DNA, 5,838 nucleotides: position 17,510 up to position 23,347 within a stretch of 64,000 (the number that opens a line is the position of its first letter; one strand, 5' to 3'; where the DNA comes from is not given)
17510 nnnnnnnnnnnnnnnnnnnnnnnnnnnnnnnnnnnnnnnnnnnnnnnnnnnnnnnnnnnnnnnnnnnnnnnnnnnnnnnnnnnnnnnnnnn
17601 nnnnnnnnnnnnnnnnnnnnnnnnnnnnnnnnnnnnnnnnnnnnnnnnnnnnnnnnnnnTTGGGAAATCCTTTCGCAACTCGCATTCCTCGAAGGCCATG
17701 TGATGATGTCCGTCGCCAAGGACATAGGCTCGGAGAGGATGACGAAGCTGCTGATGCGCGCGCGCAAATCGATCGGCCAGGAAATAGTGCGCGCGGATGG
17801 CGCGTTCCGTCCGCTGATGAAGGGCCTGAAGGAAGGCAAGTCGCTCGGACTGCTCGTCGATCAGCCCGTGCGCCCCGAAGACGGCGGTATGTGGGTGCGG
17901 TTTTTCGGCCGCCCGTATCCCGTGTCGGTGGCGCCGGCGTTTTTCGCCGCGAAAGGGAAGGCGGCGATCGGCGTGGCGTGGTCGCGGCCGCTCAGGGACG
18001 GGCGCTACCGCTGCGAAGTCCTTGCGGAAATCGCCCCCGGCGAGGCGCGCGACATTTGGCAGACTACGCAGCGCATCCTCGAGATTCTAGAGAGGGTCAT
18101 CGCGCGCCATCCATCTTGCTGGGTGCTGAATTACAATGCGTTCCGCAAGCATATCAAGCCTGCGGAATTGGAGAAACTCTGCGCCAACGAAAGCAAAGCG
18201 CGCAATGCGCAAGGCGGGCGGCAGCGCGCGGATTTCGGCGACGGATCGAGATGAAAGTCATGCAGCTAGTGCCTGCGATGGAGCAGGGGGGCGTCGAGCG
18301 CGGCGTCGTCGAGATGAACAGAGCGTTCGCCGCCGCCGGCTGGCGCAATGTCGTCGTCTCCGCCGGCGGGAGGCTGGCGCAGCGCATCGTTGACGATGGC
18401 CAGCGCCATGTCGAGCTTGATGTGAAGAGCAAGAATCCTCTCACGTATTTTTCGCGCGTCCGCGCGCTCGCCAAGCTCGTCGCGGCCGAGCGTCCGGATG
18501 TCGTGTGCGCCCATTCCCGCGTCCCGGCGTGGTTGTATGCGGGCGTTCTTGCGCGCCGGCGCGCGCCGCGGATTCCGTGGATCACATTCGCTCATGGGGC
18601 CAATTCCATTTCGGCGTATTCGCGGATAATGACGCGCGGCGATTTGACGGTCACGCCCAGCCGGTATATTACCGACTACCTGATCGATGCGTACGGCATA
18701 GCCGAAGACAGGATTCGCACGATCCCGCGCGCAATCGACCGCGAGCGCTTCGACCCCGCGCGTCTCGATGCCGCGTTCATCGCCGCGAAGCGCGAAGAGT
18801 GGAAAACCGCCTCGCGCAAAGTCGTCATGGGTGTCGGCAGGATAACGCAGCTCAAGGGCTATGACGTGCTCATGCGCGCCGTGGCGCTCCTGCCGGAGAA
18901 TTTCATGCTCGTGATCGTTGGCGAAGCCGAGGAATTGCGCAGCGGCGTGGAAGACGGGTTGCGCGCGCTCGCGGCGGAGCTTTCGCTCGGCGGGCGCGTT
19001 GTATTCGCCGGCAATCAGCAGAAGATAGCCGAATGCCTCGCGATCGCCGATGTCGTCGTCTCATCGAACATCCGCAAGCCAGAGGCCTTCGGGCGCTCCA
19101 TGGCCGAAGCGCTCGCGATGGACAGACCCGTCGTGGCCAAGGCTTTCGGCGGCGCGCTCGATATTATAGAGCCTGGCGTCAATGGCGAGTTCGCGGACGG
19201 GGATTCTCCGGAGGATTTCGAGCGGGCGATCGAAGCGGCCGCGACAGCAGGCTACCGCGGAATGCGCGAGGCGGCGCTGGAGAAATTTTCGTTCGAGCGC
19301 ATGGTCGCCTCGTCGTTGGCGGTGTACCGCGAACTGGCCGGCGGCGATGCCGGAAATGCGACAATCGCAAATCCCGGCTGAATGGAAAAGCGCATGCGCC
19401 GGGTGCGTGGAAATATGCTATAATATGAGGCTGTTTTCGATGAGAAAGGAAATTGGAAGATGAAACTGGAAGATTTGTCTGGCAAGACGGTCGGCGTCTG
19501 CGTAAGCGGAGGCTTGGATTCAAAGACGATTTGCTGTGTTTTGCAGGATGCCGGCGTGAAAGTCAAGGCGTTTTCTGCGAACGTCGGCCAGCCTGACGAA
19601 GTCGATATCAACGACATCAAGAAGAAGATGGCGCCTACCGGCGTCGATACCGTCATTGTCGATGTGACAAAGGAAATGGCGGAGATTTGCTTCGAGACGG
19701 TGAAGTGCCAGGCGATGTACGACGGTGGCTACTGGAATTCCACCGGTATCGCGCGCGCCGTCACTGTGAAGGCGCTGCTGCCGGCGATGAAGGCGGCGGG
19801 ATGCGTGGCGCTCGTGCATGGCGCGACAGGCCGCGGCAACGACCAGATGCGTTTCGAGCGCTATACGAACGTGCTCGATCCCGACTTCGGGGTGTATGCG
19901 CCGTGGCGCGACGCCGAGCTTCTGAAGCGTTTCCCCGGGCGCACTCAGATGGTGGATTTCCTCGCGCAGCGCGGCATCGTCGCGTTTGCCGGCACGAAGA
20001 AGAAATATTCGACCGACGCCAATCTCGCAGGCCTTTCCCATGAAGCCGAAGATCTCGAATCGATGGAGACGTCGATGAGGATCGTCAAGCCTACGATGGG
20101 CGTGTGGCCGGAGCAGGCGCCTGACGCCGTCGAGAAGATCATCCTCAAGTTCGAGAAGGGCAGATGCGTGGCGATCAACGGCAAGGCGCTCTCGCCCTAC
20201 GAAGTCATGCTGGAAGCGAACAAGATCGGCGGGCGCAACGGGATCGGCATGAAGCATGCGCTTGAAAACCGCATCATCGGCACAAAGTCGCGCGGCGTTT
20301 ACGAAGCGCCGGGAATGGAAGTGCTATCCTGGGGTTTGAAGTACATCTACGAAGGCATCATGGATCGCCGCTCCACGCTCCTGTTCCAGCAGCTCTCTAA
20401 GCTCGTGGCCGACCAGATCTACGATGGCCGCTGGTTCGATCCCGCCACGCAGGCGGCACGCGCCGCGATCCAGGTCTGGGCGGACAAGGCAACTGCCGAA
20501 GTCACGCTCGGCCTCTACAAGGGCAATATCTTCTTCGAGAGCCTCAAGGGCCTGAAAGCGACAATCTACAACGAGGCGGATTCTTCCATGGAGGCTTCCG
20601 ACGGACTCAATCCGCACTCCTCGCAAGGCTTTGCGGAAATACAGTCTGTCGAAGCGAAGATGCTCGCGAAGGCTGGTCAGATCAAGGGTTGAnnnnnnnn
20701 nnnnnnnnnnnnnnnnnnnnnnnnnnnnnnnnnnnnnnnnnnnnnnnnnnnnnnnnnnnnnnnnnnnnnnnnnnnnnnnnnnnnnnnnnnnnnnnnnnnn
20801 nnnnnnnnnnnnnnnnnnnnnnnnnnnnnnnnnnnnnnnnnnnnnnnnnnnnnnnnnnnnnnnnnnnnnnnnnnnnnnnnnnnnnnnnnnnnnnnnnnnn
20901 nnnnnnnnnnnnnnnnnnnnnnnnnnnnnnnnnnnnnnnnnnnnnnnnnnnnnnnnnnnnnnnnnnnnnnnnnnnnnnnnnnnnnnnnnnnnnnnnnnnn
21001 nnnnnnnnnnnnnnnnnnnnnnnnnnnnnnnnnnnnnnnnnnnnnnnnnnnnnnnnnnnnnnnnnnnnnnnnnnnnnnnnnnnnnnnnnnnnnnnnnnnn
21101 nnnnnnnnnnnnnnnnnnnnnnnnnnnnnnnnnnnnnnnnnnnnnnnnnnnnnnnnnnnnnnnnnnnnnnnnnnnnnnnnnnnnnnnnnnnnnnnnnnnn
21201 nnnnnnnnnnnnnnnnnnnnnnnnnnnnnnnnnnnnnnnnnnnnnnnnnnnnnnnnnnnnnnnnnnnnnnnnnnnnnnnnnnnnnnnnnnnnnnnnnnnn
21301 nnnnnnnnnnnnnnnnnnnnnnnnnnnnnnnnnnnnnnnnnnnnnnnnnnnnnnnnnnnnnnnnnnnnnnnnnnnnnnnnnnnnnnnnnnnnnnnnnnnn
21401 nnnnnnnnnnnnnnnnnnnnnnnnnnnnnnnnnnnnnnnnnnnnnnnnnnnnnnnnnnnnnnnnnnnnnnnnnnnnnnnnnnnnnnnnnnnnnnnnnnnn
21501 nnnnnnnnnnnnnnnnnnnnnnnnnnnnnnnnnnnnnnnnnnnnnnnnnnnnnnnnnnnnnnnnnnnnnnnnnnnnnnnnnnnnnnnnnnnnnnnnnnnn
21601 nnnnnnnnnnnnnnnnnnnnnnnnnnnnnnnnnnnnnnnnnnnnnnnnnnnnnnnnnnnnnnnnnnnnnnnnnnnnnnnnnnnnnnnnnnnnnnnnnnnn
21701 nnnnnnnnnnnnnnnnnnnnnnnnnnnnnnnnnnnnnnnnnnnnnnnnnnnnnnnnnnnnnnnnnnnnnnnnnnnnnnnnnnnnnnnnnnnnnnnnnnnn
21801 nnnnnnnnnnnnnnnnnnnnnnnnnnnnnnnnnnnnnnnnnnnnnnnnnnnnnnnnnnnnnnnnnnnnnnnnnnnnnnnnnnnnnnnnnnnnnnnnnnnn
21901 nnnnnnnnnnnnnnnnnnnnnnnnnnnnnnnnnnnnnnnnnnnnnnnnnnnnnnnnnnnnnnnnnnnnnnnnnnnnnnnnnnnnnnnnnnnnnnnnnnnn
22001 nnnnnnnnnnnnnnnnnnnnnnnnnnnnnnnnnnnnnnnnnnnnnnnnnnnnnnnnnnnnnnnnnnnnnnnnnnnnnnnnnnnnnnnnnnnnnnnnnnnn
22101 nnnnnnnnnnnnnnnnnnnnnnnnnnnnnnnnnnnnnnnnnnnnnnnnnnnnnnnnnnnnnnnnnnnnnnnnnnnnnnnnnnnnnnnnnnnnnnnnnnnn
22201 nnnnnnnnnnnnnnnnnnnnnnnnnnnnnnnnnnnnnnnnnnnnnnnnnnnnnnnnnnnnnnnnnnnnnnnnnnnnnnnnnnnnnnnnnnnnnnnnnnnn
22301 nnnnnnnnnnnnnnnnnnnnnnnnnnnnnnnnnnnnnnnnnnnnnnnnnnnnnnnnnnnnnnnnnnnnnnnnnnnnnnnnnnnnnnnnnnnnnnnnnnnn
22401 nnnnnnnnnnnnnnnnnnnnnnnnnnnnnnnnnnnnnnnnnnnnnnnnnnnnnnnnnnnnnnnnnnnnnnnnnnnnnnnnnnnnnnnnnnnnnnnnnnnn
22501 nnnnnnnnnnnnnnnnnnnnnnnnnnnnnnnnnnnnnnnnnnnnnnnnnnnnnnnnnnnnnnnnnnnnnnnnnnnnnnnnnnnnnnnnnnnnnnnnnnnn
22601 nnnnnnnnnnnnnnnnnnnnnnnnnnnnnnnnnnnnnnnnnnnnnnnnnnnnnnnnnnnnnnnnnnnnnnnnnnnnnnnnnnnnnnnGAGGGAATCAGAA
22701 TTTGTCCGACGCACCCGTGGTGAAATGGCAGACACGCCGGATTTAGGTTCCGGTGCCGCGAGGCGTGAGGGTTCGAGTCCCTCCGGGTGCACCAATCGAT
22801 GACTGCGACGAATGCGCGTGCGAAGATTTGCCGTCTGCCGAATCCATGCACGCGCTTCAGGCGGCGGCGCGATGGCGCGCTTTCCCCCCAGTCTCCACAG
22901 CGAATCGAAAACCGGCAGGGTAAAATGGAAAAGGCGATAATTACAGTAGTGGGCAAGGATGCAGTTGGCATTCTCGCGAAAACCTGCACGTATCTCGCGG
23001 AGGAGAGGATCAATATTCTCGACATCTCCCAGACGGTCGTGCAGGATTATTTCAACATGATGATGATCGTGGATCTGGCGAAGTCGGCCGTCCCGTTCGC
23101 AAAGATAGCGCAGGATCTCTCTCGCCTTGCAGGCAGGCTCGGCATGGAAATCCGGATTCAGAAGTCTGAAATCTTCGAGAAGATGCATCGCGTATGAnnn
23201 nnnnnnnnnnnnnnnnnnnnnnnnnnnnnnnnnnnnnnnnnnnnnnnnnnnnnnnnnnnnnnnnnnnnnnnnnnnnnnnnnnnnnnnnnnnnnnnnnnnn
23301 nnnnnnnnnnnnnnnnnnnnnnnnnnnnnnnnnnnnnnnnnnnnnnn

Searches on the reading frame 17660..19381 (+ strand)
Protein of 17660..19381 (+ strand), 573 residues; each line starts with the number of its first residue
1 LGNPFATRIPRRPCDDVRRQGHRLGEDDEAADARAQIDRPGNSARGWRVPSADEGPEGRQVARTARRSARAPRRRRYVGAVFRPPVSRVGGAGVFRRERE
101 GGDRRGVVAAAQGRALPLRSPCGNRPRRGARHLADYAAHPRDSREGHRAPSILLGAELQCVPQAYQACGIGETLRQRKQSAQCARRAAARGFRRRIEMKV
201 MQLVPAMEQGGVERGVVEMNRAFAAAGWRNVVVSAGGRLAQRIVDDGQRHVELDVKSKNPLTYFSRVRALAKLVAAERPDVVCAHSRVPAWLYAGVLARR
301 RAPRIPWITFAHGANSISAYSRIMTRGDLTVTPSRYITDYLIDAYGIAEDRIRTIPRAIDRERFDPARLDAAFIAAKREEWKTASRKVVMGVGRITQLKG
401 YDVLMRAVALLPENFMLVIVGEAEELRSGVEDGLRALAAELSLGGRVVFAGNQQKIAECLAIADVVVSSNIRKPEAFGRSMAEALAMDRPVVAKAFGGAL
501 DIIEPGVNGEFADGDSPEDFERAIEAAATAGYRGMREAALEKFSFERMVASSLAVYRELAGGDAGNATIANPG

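Call 85: search_protein_families(library=pfam, proteins=[window:17660-19381:+], max_evalue=0.0001)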
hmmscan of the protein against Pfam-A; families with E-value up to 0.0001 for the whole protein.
window:17660-19381:+ (573 aa): 5 families
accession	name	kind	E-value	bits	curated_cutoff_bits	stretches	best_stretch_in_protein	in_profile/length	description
PF00534.26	Glycos_transf_1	-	7.3e-26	91.2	26.4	1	384-527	13-155/172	Glycosyl transferases group 1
PF13439.12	Glyco_transf_4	-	4.2e-24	85.9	28.5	1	210-363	2-170/170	Glycosyltransferase Family 4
PF13692.12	Glyco_trans_1_4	-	5.7e-22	78.9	27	1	387-526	2-138/142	Glycosyl transferases group 1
PF13579.12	Glyco_trans_4_4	-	4.4e-16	60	29.7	1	210-357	1-157/158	Glycosyl transferase 4-like domain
PF13477.12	Glyco_trans_4_2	-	1.1e-10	42.3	23.4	1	221-314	18-109/139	Glycosyl transferase 4-like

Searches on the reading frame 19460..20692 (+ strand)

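Call 86: search_protein_families(library=pfam, proteins=[window:19460-20692:+], max_evalue=0.0001)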
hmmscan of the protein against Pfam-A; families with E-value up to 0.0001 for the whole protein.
window:19460-20692:+ (410 aa): 4 families
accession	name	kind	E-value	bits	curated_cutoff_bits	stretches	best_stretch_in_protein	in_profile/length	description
PF20979.2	Arginosuc_syn_C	-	8.4e-41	140.4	27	1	183-401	1-218/219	Arginosuccinate synthase C-terminal domain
PF00764.25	Arginosuc_synth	-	7.7e-33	114.3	27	1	13-173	4-161/162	Arginosuccinate synthase N-terminal HUP domain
PF00733.27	Asn_synthase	-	1.8e-06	28.3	21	1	9-95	18-103/354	Asparagine synthase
PF06508.19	QueC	-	3.7e-05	23.8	22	1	13-70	4-61/210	Queuosine biosynthesis protein QueC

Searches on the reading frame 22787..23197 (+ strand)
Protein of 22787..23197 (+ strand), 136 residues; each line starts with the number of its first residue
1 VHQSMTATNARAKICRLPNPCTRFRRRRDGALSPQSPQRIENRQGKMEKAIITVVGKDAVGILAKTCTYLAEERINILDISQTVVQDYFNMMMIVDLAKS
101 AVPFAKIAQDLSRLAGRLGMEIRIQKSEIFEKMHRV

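Call 86: search_protein_families(library=pfam, proteins=[window:22787-23197:+], max_evalue=0.0001)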
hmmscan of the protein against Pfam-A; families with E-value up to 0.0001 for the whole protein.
window:22787-23197:+ (136 aa): 3 families
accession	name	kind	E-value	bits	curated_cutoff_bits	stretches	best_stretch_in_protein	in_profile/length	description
PF13740.12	ACT_6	-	9.4e-13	48.3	23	1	50-124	3-75/76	ACT domain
PF01842.31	ACT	-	1.6e-08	34.6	27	1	51-115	2-65/66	ACT domain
PF13840.12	ACT_7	-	4.2e-05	23.7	27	1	51-88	8-48/65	ACT domain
